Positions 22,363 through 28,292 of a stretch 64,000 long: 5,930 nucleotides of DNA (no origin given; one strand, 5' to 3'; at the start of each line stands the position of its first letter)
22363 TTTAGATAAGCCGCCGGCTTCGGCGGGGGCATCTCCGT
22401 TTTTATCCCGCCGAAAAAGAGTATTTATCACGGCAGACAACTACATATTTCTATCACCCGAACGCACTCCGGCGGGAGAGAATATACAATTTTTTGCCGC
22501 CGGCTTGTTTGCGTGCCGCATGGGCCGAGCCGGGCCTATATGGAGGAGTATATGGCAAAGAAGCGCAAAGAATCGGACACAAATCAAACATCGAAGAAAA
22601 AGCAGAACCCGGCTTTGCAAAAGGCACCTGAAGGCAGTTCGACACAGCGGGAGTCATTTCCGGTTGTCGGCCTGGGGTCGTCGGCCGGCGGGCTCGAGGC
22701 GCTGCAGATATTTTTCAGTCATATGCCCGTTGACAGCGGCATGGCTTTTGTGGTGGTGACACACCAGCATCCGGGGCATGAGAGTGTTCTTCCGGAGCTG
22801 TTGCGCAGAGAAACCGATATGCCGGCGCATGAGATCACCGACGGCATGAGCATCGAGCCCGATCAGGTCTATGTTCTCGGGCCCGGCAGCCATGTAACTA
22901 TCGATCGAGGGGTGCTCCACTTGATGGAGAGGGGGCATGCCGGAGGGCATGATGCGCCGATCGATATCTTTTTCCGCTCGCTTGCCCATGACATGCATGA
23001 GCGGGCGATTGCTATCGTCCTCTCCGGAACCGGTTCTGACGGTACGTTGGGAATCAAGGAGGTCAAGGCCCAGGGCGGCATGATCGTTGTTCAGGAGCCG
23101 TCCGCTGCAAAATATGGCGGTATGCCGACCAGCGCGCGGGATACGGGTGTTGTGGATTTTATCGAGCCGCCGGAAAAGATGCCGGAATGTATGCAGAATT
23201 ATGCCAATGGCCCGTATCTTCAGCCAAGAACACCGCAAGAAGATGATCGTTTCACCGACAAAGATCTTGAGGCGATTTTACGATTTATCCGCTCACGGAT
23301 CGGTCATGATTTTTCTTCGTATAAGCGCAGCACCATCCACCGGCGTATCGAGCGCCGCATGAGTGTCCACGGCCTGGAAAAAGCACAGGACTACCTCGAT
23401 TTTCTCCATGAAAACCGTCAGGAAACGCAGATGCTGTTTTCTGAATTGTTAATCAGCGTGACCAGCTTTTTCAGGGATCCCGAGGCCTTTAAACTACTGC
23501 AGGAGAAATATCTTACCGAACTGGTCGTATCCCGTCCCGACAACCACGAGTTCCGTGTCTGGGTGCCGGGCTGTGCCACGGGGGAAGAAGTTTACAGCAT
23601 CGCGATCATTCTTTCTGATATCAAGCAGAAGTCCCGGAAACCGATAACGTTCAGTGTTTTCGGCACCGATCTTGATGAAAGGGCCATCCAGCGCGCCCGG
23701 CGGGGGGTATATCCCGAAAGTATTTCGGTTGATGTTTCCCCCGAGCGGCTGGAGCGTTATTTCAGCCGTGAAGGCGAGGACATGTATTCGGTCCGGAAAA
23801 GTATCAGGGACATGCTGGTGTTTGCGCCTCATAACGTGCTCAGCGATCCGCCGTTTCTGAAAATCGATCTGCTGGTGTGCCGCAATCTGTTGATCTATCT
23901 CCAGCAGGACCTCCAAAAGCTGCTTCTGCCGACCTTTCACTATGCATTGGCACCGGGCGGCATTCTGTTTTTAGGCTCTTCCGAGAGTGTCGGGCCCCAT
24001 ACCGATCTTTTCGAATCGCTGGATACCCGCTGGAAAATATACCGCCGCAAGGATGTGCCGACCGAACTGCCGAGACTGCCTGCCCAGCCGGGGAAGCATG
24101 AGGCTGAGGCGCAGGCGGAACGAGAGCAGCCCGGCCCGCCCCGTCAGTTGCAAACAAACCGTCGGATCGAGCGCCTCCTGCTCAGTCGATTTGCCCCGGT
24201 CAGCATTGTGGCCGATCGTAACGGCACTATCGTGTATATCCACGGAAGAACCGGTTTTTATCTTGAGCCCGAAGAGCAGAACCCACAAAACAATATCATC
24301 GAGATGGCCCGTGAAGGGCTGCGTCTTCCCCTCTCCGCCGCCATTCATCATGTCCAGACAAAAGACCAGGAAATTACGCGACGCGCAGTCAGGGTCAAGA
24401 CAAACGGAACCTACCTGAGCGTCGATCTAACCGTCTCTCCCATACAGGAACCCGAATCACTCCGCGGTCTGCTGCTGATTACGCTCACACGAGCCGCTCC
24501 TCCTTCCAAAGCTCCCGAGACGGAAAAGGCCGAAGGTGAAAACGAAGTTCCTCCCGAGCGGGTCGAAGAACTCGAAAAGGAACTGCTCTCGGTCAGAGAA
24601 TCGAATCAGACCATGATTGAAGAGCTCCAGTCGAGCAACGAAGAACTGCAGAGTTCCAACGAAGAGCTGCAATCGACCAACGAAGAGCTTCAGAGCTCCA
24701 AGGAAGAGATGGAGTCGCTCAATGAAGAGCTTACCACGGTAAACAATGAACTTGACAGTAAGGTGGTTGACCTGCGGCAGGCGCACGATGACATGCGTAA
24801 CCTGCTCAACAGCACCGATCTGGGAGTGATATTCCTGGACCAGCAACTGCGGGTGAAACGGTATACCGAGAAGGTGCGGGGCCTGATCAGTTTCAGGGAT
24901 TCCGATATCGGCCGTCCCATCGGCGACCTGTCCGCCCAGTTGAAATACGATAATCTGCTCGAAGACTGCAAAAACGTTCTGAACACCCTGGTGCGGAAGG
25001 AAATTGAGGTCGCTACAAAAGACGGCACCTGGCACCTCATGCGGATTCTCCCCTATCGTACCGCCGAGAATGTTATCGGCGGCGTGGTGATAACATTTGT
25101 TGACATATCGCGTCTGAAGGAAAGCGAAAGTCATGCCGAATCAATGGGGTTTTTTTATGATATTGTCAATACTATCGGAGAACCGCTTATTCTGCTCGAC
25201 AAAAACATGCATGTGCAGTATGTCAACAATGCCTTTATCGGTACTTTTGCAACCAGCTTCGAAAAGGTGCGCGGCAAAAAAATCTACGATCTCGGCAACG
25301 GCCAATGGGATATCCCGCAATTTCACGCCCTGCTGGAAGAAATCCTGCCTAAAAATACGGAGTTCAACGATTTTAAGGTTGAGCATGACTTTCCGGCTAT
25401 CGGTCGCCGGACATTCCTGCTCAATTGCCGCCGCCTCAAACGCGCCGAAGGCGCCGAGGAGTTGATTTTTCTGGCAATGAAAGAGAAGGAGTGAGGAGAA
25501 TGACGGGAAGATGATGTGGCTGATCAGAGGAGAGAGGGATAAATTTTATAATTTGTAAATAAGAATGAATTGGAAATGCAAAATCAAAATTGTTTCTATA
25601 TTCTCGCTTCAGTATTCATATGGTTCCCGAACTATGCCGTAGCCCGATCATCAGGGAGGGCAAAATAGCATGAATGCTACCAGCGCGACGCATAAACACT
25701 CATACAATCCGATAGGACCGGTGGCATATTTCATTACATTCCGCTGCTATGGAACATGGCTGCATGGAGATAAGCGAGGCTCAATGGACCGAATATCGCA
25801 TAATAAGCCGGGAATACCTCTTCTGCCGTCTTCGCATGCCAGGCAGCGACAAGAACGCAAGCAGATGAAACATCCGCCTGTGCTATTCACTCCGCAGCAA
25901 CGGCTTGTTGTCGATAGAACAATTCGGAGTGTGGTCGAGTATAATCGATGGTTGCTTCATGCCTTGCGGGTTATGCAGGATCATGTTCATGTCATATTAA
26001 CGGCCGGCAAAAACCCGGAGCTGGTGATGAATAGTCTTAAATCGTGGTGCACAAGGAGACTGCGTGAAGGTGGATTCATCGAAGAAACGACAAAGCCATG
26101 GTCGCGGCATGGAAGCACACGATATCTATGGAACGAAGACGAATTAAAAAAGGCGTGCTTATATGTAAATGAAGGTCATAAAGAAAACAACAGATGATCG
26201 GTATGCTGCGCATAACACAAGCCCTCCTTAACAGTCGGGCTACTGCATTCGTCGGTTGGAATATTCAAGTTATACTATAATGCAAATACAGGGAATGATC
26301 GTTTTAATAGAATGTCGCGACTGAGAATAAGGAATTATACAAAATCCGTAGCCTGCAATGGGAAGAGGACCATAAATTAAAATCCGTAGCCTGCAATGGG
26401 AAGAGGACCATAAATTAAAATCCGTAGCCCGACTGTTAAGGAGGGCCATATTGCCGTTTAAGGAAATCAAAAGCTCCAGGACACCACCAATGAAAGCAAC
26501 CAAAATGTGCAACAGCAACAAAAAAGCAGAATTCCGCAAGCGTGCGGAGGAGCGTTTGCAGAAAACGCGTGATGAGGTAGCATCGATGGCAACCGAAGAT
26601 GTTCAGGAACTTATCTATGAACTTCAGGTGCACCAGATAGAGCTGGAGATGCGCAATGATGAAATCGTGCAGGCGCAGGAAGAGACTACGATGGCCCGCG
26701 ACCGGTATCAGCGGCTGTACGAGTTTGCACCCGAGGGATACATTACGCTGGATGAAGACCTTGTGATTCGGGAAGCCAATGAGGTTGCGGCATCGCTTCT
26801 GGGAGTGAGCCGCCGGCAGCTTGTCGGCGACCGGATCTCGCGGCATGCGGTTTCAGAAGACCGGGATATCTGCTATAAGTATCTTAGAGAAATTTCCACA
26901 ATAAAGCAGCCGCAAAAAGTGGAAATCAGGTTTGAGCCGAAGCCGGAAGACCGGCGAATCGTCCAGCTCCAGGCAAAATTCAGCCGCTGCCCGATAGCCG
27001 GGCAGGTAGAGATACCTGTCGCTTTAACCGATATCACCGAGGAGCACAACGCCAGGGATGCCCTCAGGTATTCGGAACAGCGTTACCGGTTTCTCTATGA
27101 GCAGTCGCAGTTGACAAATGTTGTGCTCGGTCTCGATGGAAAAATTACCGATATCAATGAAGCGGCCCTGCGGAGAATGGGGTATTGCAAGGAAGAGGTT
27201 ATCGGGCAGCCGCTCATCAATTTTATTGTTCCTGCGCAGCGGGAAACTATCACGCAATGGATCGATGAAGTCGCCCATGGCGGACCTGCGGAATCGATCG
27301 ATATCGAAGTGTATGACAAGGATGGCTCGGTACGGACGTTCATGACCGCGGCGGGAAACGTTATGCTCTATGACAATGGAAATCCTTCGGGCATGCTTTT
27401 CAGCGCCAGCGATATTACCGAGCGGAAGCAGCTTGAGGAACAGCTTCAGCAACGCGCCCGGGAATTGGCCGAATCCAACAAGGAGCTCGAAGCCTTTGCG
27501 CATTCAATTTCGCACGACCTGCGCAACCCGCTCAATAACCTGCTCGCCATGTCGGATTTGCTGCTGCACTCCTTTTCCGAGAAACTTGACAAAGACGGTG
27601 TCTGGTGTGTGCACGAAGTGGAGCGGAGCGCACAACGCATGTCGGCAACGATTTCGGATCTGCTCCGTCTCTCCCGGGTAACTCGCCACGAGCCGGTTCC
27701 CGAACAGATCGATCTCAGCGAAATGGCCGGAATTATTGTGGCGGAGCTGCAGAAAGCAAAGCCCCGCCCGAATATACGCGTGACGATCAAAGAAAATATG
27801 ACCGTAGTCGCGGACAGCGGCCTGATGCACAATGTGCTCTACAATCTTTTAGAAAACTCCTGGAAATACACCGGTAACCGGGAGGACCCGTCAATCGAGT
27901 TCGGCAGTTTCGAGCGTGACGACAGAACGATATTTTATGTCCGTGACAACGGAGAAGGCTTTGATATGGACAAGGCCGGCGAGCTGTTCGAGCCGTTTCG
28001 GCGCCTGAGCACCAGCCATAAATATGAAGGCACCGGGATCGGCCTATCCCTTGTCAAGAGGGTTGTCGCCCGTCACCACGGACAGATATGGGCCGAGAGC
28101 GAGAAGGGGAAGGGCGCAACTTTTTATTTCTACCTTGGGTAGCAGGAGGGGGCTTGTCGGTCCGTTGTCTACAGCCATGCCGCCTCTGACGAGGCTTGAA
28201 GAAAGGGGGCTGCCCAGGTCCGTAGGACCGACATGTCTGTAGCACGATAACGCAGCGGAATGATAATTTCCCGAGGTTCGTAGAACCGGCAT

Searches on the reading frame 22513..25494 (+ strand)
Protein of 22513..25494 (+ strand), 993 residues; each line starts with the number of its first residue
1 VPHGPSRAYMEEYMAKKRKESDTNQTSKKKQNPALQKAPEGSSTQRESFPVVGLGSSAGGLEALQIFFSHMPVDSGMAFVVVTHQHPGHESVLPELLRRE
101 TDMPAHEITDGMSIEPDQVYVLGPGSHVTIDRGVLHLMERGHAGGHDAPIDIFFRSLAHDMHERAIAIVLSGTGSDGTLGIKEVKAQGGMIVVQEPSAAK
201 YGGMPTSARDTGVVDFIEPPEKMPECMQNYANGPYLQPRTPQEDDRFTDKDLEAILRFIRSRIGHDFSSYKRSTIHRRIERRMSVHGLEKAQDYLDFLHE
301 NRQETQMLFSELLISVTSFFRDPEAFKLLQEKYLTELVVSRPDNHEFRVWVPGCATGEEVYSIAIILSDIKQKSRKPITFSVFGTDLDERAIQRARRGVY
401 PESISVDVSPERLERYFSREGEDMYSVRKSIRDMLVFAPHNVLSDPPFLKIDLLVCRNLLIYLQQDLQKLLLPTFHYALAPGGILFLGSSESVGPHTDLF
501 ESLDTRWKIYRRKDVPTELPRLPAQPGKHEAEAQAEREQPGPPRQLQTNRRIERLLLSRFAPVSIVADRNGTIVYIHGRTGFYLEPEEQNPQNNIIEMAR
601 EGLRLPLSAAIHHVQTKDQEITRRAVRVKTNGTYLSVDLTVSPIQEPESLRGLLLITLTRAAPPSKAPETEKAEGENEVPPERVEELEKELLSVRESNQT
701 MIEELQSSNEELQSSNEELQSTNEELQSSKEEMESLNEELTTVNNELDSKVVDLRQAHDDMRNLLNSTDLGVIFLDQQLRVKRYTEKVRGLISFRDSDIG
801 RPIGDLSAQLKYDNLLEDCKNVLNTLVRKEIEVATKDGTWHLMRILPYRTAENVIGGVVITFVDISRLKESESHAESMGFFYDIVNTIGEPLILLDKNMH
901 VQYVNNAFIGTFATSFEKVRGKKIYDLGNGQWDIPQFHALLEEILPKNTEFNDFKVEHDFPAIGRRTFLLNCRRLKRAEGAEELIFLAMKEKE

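Call 55: search_protein_families(library=pfam, proteins=[window:22513-25494:+], max_evalue=0.00001)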
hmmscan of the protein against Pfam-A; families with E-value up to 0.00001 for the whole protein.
window:22513-25494:+ (993 aa): 7 families
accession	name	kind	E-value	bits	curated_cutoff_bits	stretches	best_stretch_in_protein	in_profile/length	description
PF01339.22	CheB_methylest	-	1.8e-52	178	24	1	52-225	1-172/174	CheB methylesterase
PF01739.24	CheR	-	1.1e-51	175.5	27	1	316-508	2-194/195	CheR methyltransferase, SAM binding domain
PF13596.12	PAS_10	-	3.7e-29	101.9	22.1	1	761-865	1-105/106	PAS domain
PF03705.20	CheR_N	-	4.2e-17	62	27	1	251-301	2-52/53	CheR methyltransferase, all-alpha domain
PF08448.16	PAS_4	-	8.4e-14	52.2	23.1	1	886-988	2-101/110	PAS fold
PF13426.13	PAS_9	-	2e-10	41.3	27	0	892-984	4-93/103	PAS domain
PF00989.32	PAS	-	2.4e-08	34.4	22.6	0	881-981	3-101/113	PAS fold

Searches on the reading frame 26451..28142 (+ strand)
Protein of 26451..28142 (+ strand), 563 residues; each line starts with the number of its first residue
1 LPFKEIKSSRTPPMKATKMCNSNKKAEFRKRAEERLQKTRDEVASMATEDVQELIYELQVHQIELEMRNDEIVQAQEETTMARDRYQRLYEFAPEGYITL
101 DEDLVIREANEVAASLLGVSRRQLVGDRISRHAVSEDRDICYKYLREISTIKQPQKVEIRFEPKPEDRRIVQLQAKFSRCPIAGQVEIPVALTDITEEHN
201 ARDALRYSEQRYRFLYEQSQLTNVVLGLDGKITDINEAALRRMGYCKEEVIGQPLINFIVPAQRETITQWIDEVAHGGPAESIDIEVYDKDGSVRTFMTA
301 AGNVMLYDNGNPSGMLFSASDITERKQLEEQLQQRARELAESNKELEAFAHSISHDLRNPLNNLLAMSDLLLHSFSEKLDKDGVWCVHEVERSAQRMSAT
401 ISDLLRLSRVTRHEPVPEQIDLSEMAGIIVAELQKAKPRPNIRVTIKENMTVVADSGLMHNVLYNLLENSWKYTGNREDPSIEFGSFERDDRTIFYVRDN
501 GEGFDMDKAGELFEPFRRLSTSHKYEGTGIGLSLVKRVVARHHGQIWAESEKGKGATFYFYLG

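Call 55: search_protein_families(library=pfam, proteins=[window:26451-28142:+], max_evalue=0.00001)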
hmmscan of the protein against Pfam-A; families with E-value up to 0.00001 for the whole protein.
window:26451-28142:+ (563 aa): 7 families
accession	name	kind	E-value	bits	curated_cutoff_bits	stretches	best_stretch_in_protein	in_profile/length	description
PF02518.31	HATPase_c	-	4.4e-24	85.5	26.4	1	455-562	2-107/111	Histidine kinase-, DNA gyrase B-, and HSP90-like ATPase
PF13426.13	PAS_9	-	7.1e-16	58.8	27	1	228-324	9-103/103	PAS domain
PF08448.16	PAS_4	-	9.4e-16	58.5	23.1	1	219-327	4-110/110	PAS fold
PF00989.32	PAS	-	4.6e-15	56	22.6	1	85-174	2-92/113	PAS fold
PF13188.13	PAS_8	-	1.9e-12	47.1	21.8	1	85-132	2-45/65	PAS domain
PF00512.31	HisKA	-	5.3e-12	46.1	26.9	1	347-410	3-63/66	His Kinase A (phospho-acceptor) domain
PF08447.18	PAS_3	-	1.1e-09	38.8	25.6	1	233-315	2-85/89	PAS fold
